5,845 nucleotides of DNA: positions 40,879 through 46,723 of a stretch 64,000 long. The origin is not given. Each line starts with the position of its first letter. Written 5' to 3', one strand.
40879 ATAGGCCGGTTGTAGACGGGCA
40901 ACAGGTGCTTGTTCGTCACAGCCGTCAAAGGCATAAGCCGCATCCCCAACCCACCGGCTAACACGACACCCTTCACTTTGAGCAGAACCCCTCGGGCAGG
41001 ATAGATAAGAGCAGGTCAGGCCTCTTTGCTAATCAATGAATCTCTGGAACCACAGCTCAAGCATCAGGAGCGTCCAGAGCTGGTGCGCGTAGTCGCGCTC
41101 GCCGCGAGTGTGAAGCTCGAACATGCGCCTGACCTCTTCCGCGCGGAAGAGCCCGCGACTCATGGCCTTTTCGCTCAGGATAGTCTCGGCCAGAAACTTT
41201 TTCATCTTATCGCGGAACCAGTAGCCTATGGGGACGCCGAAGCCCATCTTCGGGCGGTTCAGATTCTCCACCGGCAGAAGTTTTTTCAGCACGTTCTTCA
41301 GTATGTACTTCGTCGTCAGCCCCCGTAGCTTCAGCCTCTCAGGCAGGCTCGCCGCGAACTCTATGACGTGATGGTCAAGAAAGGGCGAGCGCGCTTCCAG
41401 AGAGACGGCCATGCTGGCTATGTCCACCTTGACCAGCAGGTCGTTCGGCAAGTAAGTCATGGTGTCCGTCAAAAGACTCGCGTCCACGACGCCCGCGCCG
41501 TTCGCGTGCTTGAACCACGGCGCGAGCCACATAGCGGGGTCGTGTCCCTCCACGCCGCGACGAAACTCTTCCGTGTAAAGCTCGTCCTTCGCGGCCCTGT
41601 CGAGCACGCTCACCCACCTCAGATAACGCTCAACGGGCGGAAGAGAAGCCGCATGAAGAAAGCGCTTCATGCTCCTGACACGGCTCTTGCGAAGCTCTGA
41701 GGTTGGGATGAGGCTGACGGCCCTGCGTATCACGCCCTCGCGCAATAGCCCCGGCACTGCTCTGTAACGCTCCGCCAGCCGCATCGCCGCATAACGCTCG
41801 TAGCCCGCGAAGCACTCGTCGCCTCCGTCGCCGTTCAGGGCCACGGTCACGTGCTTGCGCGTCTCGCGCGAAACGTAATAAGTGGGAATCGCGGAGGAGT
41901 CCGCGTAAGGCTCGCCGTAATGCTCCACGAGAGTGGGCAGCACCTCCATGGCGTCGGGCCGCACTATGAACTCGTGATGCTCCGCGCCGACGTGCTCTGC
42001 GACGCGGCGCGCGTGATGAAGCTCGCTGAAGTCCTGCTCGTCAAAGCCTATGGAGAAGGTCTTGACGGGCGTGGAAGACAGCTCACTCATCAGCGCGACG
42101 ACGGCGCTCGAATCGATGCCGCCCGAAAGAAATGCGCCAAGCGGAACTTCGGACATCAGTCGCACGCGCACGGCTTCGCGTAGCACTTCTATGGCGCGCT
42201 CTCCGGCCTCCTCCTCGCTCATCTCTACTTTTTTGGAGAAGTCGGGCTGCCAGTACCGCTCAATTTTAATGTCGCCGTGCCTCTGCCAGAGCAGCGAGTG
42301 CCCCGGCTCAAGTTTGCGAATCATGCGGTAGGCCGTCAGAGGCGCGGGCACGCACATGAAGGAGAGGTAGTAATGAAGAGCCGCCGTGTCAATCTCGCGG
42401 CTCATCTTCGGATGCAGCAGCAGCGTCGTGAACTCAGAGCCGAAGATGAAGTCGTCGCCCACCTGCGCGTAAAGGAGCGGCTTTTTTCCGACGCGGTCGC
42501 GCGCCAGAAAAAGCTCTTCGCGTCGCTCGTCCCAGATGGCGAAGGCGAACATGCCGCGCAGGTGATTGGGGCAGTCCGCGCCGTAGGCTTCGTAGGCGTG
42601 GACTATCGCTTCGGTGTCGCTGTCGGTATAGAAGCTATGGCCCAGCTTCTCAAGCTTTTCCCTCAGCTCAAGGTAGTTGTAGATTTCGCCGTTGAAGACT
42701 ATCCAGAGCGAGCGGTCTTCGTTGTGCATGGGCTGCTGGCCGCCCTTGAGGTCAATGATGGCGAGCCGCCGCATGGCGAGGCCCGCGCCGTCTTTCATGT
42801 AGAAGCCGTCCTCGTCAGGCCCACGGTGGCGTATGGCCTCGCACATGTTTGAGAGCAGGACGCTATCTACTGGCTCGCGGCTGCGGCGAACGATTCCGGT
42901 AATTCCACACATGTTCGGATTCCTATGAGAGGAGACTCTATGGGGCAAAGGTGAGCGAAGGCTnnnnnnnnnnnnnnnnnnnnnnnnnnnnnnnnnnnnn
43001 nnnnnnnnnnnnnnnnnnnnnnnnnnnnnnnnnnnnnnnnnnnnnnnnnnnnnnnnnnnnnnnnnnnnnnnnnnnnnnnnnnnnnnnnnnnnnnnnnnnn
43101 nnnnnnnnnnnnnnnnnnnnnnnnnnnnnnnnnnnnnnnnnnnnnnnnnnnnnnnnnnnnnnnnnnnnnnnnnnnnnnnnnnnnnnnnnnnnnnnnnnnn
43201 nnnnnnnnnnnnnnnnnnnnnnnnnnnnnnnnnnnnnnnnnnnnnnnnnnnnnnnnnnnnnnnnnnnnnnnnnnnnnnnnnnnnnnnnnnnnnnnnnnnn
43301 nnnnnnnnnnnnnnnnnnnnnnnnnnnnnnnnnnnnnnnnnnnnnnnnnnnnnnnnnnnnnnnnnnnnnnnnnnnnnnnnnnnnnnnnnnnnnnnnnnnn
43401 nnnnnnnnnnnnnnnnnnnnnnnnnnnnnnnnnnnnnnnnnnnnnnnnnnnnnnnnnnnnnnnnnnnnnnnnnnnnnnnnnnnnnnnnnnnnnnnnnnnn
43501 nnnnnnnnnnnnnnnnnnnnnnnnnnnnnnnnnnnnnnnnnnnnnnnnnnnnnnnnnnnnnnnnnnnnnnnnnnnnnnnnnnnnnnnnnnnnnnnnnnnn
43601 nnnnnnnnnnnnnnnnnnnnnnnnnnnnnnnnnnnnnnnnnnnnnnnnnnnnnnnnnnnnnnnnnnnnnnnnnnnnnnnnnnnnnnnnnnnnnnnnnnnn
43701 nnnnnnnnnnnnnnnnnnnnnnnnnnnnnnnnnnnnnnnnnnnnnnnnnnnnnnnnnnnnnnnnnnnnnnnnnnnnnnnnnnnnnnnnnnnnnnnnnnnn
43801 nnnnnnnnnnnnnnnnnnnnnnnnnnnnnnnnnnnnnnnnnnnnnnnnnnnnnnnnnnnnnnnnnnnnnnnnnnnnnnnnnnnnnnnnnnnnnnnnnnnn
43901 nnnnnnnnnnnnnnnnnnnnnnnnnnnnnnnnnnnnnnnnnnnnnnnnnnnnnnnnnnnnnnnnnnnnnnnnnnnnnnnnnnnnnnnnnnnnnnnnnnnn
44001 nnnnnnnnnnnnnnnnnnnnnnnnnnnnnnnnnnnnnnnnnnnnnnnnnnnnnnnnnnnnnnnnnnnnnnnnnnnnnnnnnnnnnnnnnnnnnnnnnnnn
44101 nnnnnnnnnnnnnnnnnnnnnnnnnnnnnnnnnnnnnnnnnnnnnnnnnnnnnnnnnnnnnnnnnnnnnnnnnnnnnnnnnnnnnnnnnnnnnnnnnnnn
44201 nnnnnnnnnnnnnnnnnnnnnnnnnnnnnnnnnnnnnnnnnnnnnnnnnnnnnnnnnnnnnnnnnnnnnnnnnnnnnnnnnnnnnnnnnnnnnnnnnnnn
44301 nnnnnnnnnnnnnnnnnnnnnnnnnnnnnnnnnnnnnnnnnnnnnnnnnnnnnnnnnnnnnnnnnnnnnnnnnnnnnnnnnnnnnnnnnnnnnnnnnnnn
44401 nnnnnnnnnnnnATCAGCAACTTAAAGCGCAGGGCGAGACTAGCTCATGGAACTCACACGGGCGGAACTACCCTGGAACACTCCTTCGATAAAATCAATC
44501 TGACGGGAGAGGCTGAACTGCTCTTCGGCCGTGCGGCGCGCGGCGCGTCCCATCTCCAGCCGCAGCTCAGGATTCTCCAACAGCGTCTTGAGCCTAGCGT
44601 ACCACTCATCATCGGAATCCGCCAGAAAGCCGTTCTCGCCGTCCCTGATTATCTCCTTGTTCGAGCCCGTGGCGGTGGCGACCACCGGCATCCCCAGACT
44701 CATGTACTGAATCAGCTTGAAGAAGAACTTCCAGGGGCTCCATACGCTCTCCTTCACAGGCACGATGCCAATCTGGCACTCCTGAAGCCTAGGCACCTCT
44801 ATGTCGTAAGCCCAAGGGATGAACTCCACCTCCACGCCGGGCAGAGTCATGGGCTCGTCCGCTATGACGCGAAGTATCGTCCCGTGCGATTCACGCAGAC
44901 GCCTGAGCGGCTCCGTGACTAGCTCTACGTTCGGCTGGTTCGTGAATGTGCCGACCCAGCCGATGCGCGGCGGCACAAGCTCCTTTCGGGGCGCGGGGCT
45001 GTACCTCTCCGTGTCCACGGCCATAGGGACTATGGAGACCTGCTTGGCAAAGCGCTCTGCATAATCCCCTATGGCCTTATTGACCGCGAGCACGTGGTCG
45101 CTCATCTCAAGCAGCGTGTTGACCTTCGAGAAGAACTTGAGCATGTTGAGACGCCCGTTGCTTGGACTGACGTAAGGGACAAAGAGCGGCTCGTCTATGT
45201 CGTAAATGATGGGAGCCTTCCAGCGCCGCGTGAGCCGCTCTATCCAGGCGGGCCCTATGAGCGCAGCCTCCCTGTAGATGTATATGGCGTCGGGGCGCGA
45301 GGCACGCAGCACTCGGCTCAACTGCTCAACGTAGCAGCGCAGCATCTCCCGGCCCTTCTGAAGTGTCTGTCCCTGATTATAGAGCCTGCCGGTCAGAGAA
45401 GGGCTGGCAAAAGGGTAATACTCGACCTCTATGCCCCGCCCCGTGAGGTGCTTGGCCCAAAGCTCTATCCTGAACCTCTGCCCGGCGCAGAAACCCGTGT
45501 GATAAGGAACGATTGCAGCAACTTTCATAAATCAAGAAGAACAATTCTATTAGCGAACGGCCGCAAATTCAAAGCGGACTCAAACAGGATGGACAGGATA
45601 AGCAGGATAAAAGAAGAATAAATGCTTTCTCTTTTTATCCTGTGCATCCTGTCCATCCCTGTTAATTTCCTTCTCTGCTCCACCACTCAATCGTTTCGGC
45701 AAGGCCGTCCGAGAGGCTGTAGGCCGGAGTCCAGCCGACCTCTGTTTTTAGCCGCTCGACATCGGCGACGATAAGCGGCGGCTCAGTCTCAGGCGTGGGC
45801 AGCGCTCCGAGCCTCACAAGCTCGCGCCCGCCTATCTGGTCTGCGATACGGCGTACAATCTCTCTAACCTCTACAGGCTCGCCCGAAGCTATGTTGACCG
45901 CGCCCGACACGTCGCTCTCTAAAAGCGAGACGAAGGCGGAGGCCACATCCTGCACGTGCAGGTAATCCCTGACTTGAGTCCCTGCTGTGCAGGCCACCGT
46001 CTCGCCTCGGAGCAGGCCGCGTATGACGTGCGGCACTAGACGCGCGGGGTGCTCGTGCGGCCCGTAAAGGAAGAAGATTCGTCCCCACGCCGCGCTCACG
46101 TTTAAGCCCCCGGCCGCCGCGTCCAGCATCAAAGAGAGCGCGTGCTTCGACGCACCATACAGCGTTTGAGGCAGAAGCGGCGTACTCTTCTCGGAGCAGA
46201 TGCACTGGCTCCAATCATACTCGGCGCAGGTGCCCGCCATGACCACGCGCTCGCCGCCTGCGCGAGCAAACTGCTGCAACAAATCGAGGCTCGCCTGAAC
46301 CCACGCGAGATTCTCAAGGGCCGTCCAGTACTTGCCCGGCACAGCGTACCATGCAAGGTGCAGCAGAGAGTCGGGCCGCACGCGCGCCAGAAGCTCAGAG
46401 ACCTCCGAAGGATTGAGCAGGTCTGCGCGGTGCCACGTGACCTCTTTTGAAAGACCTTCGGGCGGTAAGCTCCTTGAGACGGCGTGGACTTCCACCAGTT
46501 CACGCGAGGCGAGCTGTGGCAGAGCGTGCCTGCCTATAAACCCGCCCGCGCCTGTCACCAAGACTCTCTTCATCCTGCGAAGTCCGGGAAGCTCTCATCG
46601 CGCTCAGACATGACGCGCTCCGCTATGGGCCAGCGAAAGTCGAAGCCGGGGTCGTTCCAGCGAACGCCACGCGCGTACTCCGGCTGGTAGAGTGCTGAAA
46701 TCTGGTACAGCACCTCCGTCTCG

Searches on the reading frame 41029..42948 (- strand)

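Call 7: search_protein_families(library=pfam, proteins=[window:41029-42948:-], max_evalue=0.00001)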
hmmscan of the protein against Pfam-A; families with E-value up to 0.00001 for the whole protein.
window:41029-42948:- (639 aa): 3 families
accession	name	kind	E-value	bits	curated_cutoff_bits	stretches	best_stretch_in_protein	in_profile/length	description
PF00733.27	Asn_synthase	-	2e-106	357.1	21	1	254-635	4-354/354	Asparagine synthase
PF13537.11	GATase_7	-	1.4e-47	161.1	25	1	60-177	2-122/123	Glutamine amidotransferase domain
PF13522.11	GATase_6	-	7.4e-43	146.1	27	1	44-172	1-130/130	Glutamine amidotransferase domain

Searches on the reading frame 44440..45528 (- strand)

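Call 8: search_protein_families(library=pfam, proteins=[window:44440-45528:-], max_evalue=0.00001)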
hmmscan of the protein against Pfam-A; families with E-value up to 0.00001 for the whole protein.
window:44440-45528:- (362 aa): 4 families
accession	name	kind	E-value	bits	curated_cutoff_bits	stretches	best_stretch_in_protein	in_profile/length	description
PF13692.12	Glyco_trans_1_4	-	2.5e-14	54.2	27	1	187-319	2-142/142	Glycosyl transferases group 1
PF00534.26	Glycos_transf_1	-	6.6e-13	49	26.4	1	272-332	109-171/172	Glycosyl transferases group 1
PF13524.12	Glyco_trans_1_2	-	3.8e-08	33.8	25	1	265-347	60-142/144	Glycosyl transferase-like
PF13439.12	Glyco_transf_4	-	8.9e-07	29.5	28.5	1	23-175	10-170/170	Glycosyltransferase Family 4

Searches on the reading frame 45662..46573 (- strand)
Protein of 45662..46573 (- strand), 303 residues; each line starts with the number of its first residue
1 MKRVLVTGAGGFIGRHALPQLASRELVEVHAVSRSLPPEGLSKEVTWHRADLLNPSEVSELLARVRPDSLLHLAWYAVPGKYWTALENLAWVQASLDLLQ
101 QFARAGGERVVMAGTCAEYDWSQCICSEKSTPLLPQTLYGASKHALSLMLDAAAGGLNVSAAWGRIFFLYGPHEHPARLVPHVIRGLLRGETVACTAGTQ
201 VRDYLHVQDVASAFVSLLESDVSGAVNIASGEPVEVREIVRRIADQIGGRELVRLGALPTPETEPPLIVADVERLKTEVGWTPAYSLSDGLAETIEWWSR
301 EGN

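Call 8: search_protein_families(library=pfam, proteins=[window:45662-46573:-], max_evalue=0.00001)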
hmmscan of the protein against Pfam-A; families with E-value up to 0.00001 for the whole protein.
window:45662-46573:- (303 aa): 3 families
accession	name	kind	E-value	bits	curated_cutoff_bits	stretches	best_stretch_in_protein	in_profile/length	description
PF01370.27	Epimerase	-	1.7e-43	149.2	20.9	1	4-229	1-240/240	NAD dependent epimerase/dehydratase family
PF16363.11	GDP_Man_Dehyd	-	7.4e-29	101.7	27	1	5-294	1-332/332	GDP-mannose 4,6 dehydratase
PF04321.23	RmlD_sub_bind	-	1.9e-07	30.9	27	1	3-223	2-202/287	RmlD substrate binding domain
